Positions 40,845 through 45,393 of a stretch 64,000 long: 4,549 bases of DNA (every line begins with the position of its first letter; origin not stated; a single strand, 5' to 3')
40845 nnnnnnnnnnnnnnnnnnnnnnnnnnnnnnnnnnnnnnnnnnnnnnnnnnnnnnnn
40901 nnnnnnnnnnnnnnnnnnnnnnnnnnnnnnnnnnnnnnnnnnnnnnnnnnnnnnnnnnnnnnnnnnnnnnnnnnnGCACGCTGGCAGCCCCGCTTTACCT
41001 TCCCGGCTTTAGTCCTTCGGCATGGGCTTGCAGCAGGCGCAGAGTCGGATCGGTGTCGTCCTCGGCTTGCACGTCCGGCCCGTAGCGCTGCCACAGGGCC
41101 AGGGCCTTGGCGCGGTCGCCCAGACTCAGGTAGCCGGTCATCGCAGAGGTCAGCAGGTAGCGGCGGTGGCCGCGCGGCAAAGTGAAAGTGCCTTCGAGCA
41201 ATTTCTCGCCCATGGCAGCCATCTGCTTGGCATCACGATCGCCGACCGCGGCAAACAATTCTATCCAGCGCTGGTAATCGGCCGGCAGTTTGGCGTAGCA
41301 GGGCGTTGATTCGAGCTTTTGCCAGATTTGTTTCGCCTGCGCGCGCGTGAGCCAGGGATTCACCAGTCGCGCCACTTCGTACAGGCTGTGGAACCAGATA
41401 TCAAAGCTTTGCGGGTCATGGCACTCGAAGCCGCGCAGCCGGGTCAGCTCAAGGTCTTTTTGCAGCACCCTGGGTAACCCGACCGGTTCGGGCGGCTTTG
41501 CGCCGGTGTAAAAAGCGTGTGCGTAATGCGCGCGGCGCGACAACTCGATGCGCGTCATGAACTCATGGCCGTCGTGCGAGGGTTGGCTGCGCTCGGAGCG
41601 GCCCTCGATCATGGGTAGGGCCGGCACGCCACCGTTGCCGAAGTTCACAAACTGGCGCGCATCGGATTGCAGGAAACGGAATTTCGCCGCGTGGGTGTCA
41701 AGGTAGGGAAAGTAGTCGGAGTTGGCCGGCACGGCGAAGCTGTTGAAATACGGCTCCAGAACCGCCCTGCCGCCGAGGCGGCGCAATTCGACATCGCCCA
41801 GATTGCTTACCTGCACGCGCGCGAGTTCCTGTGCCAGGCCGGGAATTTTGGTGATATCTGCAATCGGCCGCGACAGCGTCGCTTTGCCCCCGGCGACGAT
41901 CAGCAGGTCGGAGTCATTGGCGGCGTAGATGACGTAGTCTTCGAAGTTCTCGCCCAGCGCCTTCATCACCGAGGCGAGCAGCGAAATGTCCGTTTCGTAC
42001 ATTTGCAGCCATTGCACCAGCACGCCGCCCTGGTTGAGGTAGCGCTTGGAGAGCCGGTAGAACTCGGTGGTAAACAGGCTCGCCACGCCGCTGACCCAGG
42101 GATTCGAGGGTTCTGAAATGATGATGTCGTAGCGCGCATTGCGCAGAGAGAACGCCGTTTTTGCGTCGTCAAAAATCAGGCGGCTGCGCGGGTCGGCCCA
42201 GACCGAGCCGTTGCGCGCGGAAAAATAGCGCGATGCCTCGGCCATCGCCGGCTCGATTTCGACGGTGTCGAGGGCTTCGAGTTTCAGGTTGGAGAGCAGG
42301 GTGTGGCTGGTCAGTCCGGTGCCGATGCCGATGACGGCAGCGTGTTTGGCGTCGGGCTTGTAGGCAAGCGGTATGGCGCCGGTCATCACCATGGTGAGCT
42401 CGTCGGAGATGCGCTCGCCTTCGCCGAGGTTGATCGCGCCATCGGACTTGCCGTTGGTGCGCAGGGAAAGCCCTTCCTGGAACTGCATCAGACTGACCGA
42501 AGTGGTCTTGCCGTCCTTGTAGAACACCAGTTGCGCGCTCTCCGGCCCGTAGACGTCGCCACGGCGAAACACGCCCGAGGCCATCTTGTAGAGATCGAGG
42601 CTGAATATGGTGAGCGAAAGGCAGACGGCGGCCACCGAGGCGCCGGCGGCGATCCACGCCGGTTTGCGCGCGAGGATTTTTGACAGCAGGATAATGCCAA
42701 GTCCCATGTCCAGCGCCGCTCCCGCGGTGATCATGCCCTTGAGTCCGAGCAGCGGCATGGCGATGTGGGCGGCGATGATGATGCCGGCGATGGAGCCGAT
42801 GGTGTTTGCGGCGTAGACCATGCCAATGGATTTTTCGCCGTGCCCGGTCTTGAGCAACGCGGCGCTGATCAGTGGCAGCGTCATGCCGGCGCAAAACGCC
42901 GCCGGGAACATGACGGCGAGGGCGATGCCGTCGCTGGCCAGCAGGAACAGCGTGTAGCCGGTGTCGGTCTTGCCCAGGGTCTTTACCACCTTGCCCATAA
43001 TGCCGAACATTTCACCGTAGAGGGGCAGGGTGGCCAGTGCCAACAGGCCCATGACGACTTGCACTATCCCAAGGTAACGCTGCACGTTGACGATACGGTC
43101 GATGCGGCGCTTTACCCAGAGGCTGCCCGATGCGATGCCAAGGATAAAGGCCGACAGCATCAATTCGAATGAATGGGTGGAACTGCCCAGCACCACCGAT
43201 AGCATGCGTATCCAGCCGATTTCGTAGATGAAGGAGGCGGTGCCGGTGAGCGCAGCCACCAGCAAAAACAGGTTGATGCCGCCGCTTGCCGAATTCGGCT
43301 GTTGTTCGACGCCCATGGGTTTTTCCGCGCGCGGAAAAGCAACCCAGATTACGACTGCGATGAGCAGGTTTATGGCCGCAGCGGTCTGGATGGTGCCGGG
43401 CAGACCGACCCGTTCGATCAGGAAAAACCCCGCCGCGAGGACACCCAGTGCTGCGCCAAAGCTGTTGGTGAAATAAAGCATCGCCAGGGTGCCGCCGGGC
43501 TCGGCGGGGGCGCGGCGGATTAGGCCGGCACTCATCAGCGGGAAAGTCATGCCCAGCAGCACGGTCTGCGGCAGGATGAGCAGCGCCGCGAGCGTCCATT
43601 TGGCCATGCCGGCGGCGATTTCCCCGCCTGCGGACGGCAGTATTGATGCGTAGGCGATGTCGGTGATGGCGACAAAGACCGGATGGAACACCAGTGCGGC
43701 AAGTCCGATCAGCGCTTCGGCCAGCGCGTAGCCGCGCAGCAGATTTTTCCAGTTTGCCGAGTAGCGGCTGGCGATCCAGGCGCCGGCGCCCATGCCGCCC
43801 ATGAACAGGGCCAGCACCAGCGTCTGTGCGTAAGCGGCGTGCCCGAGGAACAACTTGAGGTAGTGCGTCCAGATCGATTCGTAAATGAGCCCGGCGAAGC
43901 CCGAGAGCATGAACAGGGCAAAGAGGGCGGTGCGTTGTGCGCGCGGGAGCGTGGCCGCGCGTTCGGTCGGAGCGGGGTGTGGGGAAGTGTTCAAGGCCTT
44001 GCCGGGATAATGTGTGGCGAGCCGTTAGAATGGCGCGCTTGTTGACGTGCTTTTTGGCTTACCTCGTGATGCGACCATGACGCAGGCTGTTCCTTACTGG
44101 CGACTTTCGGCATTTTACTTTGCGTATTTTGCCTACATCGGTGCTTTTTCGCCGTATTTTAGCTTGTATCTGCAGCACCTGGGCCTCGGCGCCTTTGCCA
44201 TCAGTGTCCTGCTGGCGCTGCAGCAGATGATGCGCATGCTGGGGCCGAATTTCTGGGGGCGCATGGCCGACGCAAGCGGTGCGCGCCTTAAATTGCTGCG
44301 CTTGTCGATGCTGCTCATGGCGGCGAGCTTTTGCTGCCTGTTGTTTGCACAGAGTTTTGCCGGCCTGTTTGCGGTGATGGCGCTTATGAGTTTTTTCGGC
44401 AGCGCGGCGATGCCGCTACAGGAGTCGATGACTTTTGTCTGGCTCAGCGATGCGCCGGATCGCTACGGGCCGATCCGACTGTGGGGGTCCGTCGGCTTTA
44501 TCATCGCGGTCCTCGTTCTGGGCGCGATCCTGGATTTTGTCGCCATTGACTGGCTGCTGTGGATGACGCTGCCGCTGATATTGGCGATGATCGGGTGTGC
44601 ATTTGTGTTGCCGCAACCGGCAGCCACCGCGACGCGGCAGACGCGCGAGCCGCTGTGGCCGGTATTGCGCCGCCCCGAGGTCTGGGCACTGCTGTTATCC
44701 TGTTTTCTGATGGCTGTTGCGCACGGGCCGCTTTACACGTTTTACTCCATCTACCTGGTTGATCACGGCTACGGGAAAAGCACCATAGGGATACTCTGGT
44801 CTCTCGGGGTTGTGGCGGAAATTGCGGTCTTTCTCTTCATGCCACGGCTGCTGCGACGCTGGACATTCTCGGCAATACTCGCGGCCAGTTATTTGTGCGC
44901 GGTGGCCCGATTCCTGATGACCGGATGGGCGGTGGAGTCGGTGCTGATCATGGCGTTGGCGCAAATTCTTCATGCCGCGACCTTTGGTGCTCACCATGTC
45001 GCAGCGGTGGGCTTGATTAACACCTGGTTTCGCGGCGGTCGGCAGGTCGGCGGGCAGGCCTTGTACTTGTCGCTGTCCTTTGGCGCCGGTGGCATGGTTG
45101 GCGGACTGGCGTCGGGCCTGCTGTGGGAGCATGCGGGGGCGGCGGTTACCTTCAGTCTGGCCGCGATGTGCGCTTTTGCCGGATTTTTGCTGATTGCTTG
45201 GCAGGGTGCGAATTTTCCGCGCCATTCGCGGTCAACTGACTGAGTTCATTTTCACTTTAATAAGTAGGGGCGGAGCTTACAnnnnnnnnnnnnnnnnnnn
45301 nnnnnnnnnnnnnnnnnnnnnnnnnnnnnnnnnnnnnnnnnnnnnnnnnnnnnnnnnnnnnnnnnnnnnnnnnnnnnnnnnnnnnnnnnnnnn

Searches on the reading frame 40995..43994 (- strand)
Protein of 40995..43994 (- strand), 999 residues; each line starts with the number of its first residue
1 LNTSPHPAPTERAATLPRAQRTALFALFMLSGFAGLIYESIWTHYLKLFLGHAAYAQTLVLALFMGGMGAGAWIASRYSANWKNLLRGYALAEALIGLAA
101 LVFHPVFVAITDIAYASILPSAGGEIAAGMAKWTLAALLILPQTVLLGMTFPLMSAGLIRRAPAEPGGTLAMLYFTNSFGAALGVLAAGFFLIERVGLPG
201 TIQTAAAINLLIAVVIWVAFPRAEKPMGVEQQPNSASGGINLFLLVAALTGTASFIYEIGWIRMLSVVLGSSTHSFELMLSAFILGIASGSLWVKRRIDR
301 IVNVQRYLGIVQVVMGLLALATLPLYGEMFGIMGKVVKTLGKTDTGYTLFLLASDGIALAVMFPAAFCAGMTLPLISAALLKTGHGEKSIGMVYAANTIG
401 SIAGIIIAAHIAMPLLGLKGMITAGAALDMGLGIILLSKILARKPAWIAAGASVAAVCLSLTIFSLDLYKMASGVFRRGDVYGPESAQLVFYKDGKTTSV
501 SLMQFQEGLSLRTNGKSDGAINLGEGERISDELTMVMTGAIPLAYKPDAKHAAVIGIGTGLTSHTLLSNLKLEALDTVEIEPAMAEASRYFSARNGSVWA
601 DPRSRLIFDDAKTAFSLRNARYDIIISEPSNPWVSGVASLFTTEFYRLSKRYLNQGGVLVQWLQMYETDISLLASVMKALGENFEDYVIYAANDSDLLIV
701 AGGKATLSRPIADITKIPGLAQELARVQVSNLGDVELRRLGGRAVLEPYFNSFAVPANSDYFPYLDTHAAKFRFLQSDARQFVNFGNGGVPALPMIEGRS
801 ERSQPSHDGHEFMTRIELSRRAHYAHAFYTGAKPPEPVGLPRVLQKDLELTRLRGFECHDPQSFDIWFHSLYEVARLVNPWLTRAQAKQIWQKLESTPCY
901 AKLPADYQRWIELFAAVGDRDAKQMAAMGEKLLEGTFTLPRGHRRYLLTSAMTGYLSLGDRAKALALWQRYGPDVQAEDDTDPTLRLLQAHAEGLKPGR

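Call 52: search_protein_families(library=ncbifam, proteins=[window:40995-43994:-], max_evalue=1e-10)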
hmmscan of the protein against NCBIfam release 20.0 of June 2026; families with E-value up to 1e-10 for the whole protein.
window:40995-43994:- (999 aa): 4 families
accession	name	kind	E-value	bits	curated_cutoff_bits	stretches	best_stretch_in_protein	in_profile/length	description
NF002956.0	PRK03612.1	equivalog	2e-34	118.9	472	2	239-660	18-414/522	polyamine aminopropyltransferase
NF037959.1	MFS_SpdSyn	subfamily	3.6e-24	85.4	40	1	253-692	3-414/480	fused MFS/spermidine synthase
NF002010.0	PRK00811.1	equivalog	1.1e-20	74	260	1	540-692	70-222/287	polyamine aminopropyltransferase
TIGR00417.1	speE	equivalog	6.4e-15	55.1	249.55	1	537-692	61-215/271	spermidine synthase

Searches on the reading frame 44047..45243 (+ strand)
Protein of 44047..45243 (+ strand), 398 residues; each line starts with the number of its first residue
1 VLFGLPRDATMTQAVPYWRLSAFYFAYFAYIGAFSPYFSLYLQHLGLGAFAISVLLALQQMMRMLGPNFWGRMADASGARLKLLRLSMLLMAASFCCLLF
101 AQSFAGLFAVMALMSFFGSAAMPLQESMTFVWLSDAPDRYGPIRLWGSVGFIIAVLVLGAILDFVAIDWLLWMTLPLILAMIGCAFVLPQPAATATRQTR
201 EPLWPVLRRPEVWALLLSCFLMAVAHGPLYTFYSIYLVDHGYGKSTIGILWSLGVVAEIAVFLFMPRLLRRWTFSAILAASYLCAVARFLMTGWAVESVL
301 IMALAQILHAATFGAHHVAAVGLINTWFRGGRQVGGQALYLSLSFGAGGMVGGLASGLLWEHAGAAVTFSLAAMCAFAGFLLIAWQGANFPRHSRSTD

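Call 52: search_protein_families(library=ncbifam, proteins=[window:44047-45243:+], max_evalue=1e-10)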
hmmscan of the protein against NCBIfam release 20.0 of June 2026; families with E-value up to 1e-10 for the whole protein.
window:44047-45243:+ (398 aa): 5 families
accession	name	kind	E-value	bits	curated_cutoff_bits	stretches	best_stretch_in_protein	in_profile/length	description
NF008346.0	PRK11128.1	equivalog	2.6e-59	201.3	259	1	17-382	6-375/383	3-phenylpropionate MFS transporter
TIGR00902.1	2A0127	subfamily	9.4e-45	153.4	698.9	1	17-383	7-375/388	3-phenylpropionate MFS transporter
NF037955.1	mfs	subfamily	2.7e-36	125.3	100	1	19-382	1-366/366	MFS transporter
TIGR00899.1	2A0120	subfamily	9.3e-16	57.9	522.3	1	23-383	5-370/375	sugar efflux transporter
NF007077.0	PRK09528.1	subfamily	1.6e-11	43.4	429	1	12-328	8-345/421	galactoside permease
